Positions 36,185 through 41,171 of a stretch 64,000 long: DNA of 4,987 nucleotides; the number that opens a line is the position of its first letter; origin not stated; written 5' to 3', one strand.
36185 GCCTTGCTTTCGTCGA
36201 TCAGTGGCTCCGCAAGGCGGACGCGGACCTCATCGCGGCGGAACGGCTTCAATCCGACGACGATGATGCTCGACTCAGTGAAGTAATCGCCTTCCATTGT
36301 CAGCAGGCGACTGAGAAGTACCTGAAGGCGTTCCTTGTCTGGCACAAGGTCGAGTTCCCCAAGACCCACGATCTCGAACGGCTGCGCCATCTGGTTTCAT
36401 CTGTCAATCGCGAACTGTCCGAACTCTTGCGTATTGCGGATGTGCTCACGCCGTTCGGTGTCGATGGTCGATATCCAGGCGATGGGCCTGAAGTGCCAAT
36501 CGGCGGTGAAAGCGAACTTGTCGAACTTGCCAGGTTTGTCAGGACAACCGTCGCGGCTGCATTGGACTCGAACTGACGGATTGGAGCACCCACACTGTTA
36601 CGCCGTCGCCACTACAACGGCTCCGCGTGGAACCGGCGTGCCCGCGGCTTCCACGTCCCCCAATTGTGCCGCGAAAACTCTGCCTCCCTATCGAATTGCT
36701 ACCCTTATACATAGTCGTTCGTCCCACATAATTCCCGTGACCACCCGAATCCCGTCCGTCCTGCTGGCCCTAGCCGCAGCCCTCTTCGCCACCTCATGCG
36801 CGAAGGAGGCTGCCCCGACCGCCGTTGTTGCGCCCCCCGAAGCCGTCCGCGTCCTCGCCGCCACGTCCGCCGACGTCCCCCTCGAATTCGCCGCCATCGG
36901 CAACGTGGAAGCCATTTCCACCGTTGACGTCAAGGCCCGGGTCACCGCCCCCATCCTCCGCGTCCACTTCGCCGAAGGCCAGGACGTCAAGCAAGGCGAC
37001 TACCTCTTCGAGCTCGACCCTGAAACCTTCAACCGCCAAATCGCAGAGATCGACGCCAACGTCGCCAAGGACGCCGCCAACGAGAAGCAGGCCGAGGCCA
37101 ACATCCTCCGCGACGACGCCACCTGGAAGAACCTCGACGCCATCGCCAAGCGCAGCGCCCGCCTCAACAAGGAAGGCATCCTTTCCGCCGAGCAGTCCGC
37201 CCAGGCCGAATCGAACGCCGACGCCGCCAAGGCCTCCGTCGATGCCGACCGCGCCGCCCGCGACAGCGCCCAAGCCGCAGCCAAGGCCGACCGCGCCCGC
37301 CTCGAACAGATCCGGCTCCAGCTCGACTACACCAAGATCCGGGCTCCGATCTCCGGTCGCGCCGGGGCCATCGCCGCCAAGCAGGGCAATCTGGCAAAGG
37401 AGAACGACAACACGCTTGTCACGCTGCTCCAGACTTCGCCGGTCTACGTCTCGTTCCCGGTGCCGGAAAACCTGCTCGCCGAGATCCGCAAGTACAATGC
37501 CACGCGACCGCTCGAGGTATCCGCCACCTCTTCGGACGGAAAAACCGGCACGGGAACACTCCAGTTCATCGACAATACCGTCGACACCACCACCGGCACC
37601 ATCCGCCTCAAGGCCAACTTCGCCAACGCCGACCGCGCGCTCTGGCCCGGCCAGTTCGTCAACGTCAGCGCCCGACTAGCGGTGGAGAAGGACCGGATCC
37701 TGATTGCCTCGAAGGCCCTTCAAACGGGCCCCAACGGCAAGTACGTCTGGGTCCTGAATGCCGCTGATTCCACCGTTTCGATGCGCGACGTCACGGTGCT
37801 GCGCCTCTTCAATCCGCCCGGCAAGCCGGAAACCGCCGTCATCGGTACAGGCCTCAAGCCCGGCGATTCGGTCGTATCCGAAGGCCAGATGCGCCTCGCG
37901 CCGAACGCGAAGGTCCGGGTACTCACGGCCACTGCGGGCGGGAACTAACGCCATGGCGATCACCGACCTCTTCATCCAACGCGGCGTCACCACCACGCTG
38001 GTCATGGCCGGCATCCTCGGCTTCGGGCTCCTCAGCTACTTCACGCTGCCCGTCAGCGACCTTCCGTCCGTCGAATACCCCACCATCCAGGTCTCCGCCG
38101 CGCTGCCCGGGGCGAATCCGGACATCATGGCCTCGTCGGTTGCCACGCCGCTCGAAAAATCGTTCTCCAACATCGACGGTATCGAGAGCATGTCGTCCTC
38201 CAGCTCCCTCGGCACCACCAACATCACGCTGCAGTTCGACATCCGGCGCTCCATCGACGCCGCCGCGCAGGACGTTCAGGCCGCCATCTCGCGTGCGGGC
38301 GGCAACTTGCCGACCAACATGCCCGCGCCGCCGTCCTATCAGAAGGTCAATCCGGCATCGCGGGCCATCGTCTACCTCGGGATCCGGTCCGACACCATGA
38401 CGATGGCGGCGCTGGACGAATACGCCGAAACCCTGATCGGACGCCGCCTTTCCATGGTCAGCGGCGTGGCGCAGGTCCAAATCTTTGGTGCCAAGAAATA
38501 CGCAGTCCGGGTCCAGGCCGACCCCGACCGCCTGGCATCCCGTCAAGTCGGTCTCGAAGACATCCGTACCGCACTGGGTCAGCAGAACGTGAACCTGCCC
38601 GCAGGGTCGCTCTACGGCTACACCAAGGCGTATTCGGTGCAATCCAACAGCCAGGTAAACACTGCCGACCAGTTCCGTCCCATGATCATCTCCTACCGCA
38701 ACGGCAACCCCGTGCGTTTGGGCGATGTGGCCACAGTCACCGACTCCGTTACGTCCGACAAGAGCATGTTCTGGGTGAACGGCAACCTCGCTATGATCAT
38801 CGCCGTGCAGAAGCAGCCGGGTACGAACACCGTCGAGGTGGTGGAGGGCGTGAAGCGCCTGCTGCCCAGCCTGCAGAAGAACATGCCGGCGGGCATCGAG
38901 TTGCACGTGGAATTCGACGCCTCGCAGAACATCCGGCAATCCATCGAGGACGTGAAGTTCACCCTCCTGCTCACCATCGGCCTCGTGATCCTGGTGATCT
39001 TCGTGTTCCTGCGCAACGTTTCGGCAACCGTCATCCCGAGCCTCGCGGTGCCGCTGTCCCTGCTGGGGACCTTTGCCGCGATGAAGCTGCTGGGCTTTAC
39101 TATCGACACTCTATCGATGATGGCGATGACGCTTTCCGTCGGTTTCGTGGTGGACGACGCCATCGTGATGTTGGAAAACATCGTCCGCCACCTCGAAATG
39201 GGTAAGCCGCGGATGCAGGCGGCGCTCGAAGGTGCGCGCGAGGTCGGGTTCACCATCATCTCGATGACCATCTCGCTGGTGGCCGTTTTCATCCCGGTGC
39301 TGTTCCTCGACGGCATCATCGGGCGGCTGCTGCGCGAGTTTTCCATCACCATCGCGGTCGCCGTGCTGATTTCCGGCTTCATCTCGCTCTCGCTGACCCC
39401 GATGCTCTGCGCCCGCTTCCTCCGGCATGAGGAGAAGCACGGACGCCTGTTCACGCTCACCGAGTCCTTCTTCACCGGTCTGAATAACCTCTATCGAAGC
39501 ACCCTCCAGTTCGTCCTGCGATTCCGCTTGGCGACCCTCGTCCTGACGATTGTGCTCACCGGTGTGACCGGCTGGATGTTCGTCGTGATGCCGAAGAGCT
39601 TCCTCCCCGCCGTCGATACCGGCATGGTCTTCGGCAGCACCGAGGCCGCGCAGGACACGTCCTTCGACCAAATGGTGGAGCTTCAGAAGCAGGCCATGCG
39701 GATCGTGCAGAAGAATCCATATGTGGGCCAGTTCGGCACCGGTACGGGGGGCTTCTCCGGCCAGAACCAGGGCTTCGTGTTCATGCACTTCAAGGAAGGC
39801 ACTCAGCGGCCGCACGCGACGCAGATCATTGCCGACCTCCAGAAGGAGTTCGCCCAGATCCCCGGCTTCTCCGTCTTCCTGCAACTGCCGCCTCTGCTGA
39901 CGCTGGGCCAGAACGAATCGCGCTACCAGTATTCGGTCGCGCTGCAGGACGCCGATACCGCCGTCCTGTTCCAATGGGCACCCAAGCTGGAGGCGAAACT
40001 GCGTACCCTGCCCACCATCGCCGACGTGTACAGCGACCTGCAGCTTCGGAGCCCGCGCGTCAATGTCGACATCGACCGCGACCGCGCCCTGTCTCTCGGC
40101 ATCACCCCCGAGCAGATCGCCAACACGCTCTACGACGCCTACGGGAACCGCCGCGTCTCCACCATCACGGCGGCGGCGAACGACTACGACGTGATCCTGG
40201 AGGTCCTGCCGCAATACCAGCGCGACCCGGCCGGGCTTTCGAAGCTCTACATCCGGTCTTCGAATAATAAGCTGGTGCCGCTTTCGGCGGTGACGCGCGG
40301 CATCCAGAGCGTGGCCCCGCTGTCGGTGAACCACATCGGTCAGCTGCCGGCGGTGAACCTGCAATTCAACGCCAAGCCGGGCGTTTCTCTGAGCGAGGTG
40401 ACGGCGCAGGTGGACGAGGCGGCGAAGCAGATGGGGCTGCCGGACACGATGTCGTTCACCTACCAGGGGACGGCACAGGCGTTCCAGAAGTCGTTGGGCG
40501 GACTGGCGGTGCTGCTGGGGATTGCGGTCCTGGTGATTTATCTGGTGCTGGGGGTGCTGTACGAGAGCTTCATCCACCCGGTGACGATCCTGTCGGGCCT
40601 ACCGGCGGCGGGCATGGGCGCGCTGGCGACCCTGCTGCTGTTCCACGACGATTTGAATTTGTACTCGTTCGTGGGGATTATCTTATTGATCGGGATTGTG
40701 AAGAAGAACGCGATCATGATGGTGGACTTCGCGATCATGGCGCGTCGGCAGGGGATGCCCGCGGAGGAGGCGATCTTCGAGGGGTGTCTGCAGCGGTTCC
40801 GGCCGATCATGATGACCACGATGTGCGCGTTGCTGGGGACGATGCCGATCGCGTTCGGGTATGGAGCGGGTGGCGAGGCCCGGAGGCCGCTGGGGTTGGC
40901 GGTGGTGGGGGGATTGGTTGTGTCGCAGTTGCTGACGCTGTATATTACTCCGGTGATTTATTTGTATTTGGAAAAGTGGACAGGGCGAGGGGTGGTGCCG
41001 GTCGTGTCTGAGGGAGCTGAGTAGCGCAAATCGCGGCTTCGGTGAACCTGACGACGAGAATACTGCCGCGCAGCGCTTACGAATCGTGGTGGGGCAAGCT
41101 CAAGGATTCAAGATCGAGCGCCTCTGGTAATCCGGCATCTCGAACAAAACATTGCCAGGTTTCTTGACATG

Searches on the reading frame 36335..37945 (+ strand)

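Call 80: search_protein_families(library=pfam, proteins=[window:36335-37945:+], max_evalue=0.00001)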
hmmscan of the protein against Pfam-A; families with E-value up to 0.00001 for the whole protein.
window:36335-37945:+ (537 aa): 2 families
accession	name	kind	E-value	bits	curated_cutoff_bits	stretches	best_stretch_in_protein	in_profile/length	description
PF16576.10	HlyD_D23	-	6.3e-17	62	30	1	195-442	18-214/214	Barrel-sandwich domain of CusB or HlyD membrane-fusion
PF13437.12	HlyD_3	-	3.5e-10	41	22.2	1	334-436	1-103/106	HlyD family secretion protein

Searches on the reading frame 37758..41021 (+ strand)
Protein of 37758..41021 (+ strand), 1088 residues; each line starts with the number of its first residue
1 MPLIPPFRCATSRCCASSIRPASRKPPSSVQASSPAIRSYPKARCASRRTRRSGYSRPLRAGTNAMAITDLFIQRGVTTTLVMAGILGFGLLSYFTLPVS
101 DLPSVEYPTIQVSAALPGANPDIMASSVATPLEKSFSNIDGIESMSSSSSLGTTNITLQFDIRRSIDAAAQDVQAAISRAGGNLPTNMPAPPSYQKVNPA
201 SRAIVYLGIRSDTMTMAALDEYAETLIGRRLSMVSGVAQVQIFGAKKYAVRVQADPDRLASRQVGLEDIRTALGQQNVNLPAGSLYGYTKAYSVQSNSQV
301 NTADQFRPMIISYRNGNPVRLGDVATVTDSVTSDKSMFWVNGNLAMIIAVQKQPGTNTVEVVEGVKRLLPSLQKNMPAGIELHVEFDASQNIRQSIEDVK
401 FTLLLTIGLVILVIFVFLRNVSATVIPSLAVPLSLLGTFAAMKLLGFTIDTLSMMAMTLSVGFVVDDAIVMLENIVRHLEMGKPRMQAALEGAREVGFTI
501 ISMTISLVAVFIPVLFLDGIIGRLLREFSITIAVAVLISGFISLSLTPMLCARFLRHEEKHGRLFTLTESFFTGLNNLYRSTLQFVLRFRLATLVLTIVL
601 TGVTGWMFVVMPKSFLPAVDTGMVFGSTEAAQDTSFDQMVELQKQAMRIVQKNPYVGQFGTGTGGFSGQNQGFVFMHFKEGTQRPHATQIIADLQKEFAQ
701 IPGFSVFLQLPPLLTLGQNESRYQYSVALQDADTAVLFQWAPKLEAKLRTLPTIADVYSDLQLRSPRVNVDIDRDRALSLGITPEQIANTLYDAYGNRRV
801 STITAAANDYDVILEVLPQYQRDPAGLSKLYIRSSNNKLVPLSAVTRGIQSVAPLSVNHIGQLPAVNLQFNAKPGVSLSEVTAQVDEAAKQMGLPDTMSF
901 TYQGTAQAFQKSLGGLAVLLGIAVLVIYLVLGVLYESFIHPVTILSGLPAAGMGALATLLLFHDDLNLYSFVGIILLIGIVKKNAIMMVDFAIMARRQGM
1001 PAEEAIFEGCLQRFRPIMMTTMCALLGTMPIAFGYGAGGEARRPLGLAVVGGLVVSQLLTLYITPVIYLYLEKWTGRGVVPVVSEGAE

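Call 8: search_protein_families(library=pfam, proteins=[window:37758-41021:+], max_evalue=0.001)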
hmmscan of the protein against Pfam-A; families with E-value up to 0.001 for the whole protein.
window:37758-41021:+ (1088 aa): 3 families
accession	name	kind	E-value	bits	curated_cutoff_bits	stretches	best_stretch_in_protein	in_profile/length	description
PF00873.25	ACR_tran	-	0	1037.2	28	1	69-1071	2-1020/1021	AcrB/AcrD/AcrF family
PF03176.21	MMPL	-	5.8e-06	25.9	20.5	1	345-554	89-302/333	MMPL family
PF02355.23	SecD_SecF_C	-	1.3e-05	25.1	20.5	0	400-542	34-178/189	Protein export membrane protein SecD/SecF, C-terminal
